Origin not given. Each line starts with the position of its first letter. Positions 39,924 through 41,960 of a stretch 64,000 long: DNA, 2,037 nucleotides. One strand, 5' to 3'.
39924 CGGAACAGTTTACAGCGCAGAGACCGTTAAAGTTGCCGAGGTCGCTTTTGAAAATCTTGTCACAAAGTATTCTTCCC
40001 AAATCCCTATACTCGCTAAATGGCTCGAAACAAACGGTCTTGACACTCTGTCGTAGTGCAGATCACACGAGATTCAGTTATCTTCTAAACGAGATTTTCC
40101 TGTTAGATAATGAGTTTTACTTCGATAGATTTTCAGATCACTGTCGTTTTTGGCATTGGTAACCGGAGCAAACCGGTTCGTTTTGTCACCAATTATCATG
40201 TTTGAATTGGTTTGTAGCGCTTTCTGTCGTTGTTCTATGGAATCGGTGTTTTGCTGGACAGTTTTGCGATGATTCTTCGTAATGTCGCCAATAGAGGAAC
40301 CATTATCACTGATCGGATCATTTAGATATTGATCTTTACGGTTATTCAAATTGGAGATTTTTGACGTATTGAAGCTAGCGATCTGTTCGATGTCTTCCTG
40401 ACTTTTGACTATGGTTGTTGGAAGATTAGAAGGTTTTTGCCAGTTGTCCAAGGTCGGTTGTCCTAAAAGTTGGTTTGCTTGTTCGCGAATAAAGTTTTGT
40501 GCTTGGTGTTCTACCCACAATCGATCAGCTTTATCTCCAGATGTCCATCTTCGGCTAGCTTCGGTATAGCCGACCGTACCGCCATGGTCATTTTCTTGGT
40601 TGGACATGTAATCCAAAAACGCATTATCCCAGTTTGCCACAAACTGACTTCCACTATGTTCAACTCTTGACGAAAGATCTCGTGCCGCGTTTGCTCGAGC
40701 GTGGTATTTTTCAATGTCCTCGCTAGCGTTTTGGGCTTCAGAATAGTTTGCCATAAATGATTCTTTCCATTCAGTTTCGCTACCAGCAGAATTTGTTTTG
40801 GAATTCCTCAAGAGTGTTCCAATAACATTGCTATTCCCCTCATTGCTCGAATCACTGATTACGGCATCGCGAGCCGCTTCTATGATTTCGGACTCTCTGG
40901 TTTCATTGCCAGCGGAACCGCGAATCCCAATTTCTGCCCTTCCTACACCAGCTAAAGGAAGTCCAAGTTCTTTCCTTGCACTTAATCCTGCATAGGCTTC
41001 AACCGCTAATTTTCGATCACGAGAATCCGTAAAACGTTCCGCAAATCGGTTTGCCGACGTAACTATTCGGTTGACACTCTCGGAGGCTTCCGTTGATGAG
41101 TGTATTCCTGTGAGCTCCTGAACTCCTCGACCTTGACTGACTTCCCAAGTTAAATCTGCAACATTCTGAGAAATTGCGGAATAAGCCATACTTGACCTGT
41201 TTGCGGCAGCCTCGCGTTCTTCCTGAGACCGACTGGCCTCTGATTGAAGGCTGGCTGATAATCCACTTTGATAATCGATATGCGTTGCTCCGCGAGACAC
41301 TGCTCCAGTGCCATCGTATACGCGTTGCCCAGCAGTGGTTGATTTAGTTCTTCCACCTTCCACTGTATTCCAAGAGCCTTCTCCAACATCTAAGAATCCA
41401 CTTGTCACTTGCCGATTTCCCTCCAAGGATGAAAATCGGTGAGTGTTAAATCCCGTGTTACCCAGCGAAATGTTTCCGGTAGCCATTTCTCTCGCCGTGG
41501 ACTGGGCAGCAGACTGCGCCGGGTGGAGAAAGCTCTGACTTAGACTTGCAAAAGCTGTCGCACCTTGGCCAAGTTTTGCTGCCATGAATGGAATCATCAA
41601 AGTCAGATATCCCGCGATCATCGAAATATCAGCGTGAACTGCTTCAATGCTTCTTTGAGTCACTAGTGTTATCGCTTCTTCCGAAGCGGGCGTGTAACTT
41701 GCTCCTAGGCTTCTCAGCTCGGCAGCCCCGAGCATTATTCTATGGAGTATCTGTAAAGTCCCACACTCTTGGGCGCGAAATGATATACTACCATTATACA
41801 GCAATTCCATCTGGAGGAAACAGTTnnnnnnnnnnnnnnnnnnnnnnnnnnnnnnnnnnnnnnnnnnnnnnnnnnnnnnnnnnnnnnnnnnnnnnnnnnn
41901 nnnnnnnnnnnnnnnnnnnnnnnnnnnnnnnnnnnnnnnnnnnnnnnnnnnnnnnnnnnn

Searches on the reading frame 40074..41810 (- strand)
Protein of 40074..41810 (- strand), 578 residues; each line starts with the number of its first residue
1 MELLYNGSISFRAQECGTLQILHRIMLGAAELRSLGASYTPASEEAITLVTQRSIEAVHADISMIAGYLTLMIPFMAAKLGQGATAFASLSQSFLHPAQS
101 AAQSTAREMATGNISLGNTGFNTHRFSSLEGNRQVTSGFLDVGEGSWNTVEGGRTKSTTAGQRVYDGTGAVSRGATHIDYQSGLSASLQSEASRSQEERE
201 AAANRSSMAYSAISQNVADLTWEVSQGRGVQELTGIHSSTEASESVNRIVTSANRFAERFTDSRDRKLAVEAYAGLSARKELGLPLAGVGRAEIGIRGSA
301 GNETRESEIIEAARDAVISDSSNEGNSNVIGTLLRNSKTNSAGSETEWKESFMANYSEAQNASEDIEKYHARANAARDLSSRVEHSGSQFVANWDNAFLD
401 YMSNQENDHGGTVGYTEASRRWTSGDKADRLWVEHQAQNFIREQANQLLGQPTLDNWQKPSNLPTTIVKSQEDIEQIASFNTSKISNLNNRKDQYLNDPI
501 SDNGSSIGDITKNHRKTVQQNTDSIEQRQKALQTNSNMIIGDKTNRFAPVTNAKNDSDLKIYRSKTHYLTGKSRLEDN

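Call 51: search_protein_families(library=padloc, proteins=[window:40074-41810:-], max_evalue=0.00001)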
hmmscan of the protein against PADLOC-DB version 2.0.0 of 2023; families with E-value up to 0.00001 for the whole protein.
window:40074-41810:- (578 aa): 0 families

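Call 52: search_protein_families(library=pfam, proteins=[window:40074-41810:-], max_evalue=0.00001)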
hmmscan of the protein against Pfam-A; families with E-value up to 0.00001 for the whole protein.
window:40074-41810:- (578 aa): 1 family
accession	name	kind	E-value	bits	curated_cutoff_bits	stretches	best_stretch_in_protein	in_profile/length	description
PF07916.16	TraG_N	-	2.9e-08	33.5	36.1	1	19-102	377-461/462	TraG-like protein, N-terminal region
